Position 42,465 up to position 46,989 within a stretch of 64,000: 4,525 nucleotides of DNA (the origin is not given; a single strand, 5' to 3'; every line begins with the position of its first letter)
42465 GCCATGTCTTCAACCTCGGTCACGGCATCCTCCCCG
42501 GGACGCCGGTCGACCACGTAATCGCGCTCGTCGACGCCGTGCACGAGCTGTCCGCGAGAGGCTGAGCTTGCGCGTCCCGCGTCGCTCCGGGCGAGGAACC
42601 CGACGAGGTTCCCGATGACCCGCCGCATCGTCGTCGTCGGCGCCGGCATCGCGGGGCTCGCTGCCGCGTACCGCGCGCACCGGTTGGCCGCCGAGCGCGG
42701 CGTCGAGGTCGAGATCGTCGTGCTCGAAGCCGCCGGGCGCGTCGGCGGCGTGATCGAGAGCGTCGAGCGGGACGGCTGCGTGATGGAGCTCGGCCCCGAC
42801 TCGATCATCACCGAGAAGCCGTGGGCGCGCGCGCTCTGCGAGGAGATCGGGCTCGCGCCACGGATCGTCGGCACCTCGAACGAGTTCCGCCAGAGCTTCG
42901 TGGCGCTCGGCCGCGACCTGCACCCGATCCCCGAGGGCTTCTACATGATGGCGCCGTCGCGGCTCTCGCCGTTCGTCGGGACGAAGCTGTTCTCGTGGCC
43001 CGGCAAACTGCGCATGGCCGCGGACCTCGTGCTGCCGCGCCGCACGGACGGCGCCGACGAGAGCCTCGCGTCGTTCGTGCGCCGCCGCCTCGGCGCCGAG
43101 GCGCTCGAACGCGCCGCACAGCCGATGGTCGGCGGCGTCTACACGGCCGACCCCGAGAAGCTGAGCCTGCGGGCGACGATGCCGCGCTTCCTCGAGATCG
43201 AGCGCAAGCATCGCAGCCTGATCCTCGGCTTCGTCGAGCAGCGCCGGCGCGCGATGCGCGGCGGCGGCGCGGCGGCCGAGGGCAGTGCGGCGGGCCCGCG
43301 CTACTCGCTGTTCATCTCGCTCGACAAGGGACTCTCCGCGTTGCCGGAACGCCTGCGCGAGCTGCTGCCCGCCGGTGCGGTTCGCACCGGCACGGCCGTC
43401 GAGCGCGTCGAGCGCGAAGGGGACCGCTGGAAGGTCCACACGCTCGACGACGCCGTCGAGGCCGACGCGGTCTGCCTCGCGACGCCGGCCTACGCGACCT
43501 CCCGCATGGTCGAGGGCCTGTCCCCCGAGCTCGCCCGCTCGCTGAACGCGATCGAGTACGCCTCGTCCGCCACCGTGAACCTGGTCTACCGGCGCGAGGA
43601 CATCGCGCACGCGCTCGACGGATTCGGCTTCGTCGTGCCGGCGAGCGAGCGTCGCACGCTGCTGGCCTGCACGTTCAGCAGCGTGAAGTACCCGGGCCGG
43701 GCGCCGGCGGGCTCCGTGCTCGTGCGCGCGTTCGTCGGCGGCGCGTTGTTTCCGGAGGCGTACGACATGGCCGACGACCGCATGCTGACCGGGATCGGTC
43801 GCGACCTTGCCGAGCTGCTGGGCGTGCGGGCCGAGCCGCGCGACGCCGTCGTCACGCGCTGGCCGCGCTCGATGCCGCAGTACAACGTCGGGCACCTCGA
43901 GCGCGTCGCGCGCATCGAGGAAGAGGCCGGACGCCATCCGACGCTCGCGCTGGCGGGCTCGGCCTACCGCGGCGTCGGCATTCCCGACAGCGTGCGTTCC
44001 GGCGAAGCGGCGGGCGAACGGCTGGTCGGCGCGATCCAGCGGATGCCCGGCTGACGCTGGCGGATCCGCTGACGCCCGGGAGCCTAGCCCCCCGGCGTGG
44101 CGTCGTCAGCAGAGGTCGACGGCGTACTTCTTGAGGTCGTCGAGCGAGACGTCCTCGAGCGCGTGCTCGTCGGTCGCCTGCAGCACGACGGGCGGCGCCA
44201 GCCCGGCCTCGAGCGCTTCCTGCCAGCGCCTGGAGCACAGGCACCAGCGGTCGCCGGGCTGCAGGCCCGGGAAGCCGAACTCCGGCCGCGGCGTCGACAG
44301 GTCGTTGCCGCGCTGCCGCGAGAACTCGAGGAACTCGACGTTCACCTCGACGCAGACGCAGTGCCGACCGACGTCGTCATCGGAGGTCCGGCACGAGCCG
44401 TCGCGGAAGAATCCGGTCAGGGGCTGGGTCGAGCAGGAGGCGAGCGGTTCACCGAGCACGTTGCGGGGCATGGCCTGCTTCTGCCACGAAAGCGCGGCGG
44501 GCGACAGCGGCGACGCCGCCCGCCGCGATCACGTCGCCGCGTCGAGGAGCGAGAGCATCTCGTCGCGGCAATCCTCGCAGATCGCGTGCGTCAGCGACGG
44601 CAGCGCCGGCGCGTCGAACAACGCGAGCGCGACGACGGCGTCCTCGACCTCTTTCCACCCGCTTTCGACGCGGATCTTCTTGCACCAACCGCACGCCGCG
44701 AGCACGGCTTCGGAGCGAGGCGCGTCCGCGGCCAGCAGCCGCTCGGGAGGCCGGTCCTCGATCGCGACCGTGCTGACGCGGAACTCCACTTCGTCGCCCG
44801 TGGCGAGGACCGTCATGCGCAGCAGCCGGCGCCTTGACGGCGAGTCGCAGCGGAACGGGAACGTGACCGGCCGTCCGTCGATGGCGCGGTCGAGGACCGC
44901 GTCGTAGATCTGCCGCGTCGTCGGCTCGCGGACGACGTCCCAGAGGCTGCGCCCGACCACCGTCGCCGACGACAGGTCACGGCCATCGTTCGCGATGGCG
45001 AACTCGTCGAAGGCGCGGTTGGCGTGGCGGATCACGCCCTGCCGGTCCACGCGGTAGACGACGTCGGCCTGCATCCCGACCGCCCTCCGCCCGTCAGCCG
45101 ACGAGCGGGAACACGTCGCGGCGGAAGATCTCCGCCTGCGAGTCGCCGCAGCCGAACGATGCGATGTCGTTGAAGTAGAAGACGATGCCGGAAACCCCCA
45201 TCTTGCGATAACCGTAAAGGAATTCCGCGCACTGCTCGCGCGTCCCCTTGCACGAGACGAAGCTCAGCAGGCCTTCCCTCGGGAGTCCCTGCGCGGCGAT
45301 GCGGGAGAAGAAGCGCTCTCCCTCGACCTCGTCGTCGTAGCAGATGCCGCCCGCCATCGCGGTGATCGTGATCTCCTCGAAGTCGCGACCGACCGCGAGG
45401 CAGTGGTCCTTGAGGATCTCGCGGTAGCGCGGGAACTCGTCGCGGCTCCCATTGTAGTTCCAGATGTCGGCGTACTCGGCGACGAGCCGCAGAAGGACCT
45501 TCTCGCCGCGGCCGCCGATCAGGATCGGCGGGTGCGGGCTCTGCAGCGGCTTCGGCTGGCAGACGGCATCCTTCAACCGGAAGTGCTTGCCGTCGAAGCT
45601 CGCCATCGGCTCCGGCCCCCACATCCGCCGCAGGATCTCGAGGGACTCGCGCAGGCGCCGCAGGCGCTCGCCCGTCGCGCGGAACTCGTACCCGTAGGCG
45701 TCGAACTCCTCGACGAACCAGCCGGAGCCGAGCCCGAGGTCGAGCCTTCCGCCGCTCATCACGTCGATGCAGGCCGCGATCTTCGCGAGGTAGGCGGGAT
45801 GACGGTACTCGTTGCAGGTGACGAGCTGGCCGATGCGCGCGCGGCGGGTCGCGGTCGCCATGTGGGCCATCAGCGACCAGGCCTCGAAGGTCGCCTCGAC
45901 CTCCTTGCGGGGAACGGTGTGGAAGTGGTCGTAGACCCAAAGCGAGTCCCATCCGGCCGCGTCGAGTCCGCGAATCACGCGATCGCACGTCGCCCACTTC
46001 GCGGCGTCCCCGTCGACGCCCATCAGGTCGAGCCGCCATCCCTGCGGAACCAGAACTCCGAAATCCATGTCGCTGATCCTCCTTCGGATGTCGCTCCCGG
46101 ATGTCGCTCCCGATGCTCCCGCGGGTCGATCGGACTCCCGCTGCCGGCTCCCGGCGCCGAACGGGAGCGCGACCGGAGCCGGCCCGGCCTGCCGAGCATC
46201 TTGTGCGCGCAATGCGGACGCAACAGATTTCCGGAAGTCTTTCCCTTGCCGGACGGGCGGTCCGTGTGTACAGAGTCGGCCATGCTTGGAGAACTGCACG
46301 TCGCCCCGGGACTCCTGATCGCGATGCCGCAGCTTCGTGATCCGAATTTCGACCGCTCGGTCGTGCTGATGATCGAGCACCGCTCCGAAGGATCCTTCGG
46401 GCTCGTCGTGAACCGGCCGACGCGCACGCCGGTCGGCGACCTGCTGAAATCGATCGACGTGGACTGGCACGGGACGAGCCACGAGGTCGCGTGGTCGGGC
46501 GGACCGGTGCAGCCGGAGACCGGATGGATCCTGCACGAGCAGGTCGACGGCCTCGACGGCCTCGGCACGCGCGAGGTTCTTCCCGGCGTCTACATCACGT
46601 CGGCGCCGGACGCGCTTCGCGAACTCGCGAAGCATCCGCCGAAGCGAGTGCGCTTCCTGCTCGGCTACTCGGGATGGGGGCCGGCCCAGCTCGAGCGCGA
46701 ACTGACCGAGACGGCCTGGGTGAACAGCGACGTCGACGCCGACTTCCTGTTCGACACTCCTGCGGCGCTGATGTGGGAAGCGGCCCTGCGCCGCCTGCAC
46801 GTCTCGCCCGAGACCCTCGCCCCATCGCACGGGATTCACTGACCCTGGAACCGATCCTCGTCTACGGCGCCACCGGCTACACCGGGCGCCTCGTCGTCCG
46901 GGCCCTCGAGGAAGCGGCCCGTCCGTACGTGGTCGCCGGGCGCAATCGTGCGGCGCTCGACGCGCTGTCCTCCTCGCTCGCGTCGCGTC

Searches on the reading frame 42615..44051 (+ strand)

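Call 31: search_protein_families(library=ncbifam, proteins=[window:42615-44051:+], max_evalue=1e-25)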
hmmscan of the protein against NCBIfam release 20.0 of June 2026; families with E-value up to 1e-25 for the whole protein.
window:42615-44051:+ (479 aa): 4 families
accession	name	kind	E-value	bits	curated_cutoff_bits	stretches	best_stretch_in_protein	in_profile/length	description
NF008845.0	PRK11883.1-5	equivalog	5e-114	381.2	560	1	2-475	4-466/468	protoporphyrinogen oxidase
TIGR00562.1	proto_IX_ox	equivalog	6.5e-93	311.9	97.85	1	2-466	2-460/470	protoporphyrinogen oxidase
NF008841.0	PRK11883.1-1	equivalog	7e-70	236.2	517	1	2-474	3-451/453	protoporphyrinogen oxidase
NF009081.0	PRK12416.1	equivalog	9.4e-65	219.3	702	1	4-475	3-462/466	protoporphyrinogen oxidase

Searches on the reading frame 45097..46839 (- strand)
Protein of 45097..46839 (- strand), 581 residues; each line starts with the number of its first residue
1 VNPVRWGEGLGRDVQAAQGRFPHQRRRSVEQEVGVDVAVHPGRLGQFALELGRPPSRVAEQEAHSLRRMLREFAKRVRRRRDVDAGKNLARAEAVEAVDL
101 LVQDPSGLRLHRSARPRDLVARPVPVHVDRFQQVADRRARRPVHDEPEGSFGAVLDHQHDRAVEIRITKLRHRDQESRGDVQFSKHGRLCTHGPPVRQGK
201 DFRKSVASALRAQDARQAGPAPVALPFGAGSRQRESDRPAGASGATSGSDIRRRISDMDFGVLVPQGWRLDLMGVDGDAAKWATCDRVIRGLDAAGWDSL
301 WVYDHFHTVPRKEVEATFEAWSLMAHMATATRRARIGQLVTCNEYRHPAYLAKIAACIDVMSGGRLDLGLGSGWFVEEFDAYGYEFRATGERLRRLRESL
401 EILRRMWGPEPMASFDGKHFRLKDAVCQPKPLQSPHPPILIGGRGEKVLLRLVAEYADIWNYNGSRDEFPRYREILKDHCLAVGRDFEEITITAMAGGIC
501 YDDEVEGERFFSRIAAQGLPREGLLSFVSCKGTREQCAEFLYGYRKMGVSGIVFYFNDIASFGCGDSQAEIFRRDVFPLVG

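Call 31: search_protein_families(library=ncbifam, proteins=[window:45097-46839:-], max_evalue=1e-25)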
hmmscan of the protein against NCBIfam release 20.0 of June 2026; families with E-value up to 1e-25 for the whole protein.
window:45097-46839:- (581 aa): 5 families
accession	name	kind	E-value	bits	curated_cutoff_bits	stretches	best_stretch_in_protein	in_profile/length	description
TIGR03560.1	F420_Rv1855c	subfamily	2.6e-77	259.6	231.4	1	278-494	9-226/227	TIGR03560 family F420-dependent LLM class oxidoreductase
TIGR03856.1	F420_MSMEG_2906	subfamily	4.8e-52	177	243.7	1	278-498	11-212/249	LLM class F420-dependent oxidoreductase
TIGR03619.1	F420_Rv2161c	subfamily_domain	4.1e-47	160.8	166.9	1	289-554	4-245/247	TIGR03619 family F420-dependent LLM class oxidoreductase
TIGR03621.1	F420_MSMEG_2516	subfamily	1.7e-39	135.7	213.15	1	288-562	19-287/295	TIGR03621 family F420-dependent LLM class oxidoreductase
TIGR04021.1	LLM_DMSO2_sfnG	equivalog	1.6e-27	96.9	382.95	1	315-515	58-253/350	dimethylsulfone monooxygenase SfnG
